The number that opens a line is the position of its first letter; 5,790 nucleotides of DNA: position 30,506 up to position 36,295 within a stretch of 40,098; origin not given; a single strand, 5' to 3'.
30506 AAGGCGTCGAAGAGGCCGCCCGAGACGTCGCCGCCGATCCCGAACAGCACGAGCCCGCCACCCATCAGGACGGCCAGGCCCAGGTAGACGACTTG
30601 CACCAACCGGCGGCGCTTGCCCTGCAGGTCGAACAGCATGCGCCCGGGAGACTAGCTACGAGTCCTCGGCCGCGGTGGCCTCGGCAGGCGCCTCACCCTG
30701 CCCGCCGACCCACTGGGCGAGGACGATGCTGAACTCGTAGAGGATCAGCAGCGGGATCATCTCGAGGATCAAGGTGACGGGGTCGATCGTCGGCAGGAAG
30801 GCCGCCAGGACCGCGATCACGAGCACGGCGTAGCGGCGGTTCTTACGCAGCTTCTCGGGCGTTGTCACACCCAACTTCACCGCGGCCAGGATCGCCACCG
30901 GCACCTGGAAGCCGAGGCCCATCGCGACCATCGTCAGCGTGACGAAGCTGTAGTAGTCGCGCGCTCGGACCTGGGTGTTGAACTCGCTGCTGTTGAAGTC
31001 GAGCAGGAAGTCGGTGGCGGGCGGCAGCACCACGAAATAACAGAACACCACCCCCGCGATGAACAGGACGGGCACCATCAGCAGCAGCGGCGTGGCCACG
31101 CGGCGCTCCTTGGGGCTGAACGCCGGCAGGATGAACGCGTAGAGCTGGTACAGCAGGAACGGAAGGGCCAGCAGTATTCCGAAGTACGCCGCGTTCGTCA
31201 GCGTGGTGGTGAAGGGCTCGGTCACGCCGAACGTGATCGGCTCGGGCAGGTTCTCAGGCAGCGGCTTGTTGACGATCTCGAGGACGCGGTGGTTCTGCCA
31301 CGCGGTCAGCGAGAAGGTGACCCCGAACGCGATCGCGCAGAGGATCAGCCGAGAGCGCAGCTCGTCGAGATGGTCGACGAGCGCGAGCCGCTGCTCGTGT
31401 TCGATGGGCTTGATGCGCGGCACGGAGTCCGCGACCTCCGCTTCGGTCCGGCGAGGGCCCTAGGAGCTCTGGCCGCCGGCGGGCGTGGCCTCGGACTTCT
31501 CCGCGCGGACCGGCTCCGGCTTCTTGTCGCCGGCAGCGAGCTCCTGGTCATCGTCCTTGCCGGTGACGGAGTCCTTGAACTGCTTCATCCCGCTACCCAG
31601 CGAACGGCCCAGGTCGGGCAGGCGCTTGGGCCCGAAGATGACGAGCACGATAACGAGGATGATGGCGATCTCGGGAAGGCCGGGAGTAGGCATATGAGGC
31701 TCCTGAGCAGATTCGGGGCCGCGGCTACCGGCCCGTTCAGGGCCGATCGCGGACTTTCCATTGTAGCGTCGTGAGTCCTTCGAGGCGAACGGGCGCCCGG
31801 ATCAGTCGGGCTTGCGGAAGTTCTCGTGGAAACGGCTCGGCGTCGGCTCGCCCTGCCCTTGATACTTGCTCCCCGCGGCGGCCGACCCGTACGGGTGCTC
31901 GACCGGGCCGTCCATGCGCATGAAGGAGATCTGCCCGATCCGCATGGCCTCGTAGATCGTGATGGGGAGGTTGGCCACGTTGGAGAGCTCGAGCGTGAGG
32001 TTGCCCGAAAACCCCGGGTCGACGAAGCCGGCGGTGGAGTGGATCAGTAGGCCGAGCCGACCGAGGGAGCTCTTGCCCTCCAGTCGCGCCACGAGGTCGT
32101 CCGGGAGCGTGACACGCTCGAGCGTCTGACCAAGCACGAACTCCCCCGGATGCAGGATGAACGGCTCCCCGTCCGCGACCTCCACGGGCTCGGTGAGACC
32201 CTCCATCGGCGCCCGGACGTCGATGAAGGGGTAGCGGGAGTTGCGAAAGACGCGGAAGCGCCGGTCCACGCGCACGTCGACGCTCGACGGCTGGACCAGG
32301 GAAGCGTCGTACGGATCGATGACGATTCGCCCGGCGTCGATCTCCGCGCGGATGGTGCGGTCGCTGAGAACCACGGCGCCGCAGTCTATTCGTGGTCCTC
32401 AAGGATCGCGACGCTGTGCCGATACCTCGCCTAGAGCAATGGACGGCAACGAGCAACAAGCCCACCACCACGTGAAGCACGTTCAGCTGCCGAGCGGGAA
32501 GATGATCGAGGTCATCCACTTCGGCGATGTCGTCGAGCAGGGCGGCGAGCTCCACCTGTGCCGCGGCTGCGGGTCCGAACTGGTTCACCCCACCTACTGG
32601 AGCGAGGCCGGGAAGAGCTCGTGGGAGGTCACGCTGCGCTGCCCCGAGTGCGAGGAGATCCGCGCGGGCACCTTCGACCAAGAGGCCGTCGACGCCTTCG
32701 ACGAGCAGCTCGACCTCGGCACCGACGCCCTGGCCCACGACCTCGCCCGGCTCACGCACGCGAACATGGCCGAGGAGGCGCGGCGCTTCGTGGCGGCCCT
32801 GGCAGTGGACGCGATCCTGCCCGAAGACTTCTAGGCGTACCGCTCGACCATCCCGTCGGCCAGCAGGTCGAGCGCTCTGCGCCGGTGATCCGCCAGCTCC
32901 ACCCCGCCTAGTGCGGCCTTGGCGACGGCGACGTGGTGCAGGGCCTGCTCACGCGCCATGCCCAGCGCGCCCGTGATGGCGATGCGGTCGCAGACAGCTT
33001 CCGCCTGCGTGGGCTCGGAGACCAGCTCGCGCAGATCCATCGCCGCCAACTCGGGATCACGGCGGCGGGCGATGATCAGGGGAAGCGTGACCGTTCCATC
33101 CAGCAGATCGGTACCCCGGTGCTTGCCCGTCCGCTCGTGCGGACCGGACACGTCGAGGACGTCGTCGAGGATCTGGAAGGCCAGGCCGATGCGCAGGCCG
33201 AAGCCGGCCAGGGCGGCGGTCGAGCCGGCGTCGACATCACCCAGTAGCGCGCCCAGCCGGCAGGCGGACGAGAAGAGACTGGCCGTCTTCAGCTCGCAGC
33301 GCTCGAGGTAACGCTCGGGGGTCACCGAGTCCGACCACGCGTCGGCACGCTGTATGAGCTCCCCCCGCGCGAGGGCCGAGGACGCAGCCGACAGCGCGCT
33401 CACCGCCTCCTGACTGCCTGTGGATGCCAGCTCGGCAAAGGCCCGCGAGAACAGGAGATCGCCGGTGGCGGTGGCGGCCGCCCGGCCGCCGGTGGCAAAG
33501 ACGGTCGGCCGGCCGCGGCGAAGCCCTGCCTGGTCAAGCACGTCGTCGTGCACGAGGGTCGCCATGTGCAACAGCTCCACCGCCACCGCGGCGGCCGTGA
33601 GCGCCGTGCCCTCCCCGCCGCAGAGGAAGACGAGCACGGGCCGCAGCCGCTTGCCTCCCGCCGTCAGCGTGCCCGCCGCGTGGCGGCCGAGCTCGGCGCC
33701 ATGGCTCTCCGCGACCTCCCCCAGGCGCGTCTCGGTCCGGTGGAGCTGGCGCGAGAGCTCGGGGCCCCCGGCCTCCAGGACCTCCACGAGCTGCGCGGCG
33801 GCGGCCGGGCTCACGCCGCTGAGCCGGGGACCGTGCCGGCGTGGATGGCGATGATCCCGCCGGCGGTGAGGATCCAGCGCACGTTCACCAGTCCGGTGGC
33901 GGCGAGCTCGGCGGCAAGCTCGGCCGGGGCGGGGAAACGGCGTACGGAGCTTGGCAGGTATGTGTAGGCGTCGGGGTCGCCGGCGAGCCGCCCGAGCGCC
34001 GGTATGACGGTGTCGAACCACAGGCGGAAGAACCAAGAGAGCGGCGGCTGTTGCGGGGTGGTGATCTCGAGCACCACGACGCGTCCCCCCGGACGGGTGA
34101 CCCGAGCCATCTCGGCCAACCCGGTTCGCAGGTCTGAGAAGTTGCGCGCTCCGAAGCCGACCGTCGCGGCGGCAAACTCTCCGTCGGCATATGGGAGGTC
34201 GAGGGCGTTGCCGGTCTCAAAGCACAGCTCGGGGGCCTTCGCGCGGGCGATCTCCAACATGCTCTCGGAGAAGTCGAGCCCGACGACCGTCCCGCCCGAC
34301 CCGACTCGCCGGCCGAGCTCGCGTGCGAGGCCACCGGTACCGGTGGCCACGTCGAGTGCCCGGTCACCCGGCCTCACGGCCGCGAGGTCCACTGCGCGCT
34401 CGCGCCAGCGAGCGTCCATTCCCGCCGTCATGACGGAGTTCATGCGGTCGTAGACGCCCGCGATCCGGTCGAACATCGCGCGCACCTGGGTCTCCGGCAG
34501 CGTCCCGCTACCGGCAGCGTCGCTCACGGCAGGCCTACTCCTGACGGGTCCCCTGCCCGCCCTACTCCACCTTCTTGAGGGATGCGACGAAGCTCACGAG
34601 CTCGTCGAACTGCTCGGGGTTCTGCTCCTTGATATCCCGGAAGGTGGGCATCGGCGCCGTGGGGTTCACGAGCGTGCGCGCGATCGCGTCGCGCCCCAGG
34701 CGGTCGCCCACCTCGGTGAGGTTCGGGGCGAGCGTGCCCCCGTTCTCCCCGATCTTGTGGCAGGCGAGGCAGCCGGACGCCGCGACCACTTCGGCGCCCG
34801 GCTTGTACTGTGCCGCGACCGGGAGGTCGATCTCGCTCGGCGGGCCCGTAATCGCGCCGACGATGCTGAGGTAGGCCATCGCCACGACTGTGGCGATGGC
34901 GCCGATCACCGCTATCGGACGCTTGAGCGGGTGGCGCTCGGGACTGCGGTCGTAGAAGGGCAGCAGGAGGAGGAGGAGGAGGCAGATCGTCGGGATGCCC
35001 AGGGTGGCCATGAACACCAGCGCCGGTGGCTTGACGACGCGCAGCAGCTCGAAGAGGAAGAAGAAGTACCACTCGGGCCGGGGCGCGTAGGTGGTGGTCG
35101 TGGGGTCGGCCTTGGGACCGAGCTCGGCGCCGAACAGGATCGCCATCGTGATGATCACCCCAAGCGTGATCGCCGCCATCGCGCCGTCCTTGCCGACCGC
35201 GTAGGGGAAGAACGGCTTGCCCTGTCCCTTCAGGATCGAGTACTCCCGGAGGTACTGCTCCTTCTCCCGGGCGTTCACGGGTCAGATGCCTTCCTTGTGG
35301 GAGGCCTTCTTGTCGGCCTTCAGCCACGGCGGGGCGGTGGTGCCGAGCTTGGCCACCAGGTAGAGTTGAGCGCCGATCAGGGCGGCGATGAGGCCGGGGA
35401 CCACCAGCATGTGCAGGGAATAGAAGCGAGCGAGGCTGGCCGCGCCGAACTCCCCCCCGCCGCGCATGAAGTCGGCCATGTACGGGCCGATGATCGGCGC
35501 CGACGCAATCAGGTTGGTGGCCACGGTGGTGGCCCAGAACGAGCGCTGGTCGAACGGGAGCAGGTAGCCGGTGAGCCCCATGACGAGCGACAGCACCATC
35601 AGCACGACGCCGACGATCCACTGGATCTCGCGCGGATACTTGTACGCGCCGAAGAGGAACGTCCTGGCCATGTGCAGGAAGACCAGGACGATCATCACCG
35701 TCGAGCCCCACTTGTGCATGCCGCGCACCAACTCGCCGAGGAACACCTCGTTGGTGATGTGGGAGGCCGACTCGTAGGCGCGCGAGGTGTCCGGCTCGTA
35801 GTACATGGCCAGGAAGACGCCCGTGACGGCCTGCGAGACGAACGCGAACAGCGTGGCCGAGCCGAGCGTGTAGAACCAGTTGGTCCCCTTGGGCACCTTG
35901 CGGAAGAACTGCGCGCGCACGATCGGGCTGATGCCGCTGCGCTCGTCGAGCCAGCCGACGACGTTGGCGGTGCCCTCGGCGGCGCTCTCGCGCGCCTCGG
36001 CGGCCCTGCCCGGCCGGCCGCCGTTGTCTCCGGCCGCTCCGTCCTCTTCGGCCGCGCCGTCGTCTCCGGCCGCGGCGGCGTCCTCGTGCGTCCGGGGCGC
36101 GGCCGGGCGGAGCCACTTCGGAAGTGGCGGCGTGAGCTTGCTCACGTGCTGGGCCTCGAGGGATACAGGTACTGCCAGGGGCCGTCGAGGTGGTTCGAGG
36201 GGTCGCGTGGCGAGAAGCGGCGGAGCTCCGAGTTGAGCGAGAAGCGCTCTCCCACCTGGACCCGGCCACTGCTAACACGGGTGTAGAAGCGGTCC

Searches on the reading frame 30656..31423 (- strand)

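Call 17: search_protein_families(library=pfam, proteins=[window:30656-31423:-], max_evalue=0.01)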
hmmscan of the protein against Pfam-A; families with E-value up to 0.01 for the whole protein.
window:30656-31423:- (255 aa): 1 family
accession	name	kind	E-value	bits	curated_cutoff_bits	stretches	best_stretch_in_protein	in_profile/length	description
PF00902.23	TatC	-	4.2e-57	193.8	25.1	1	17-224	1-208/208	Sec-independent protein translocase protein (TatC)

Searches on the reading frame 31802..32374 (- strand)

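Call 17: search_protein_families(library=pfam, proteins=[window:31802-32374:-], max_evalue=0.01)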
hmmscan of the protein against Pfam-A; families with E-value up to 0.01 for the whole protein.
window:31802-32374:- (190 aa): 4 families
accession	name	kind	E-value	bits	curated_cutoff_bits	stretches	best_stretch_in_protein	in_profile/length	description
PF22769.1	DCD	-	2.1e-50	171.2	27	1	2-154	1-153/153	dCTP deaminase-like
PF22569.1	DCD_C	-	4.3e-11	43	22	1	58-175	64-185/192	2'-deoxycytidine 5'-triphosphate deaminase (DCD), C-terminal domain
PF06559.16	DCD_N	-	9.3e-10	39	21.4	1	2-153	4-162/164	2'-deoxycytidine 5'-triphosphate deaminase (DCD) N-terminal domain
PF00692.24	dUTPase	-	5e-07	30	22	1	71-156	23-106/129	dUTPase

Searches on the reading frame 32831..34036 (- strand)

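Call 17: search_protein_families(library=pfam, proteins=[window:32831-34036:-], max_evalue=0.01)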
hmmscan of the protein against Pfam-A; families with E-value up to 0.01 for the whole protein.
window:32831-34036:- (401 aa): 1 family
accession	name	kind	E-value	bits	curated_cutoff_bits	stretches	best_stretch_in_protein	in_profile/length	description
PF00348.22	polyprenyl_synt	-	2.3e-57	194.6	27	1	123-349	11-244/251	Polyprenyl synthetase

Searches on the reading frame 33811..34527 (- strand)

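Call 43: search_protein_families(library=pfam, proteins=[window:33811-34527:-], max_evalue=0.01)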
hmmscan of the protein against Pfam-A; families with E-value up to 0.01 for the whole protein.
window:33811-34527:- (238 aa): 7 families
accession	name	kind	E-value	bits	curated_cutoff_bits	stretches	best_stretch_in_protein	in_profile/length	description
PF01209.24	Ubie_methyltran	-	6.2e-58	196.3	20.1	1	11-232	5-232/233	ubiE/COQ5 methyltransferase family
PF13649.12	Methyltransf_25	-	2e-18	67.3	27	1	58-148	2-97/97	Methyltransferase domain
PF08241.18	Methyltransf_11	-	4.5e-17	62.9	21.2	1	58-152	1-95/95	Methyltransferase domain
PF13847.12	Methyltransf_31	-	5.5e-13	49.3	27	1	53-156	3-113/145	Methyltransferase domain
PF08242.18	Methyltransf_12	-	9.3e-09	36.4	30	1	58-150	1-98/98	Methyltransferase domain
PF13489.12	Methyltransf_23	-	1.7e-05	25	27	1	39-166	7-124/164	Methyltransferase domain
PF01135.25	PCMT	-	9.6e-05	22.7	20.3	1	45-104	65-124/210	Protein-L-isoaspartate(D-aspartate) O-methyltransferase (PCMT)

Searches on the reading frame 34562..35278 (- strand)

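Call 43: search_protein_families(library=pfam, proteins=[window:34562-35278:-], max_evalue=0.01)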
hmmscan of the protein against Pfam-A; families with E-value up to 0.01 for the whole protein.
window:34562-35278:- (238 aa): 3 families
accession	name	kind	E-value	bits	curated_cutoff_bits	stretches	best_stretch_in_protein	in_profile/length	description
PF00032.22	Cytochrom_B_C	-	2.1e-10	41.2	20.7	1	56-143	1-84/102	Cytochrome b(C-terminal)/b6/petD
PF13442.11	Cytochrome_CBB3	-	8.7e-08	32.8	27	1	157-231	2-68/68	Cytochrome C oxidase, cbb3-type, subunit III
PF00034.26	Cytochrom_C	-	5.6e-06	28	21.3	1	159-234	2-89/90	Cytochrome c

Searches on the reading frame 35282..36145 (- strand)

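Call 43: search_protein_families(library=pfam, proteins=[window:35282-36145:-], max_evalue=0.01)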
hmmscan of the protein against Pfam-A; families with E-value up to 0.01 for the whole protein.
window:35282-36145:- (287 aa): 4 families
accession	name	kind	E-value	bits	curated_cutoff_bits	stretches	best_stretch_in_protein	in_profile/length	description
PF00033.24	Cytochrome_B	-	4.6e-49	167.3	27.2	1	84-264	6-185/189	Cytochrome b/b6/petB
PF13631.11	Cytochrom_B_N_2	-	1.2e-41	142.9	27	1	150-279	2-129/169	Cytochrome b(N-terminal)/b6/petB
PF14358.11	DUF4405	-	9.8e-07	29.6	26.7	1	97-160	5-63/66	Domain of unknown function (DUF4405)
PF01292.26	Ni_hydr_CYTB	-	5.4e-05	23.5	30.1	1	93-160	102-160/179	Prokaryotic cytochrome b561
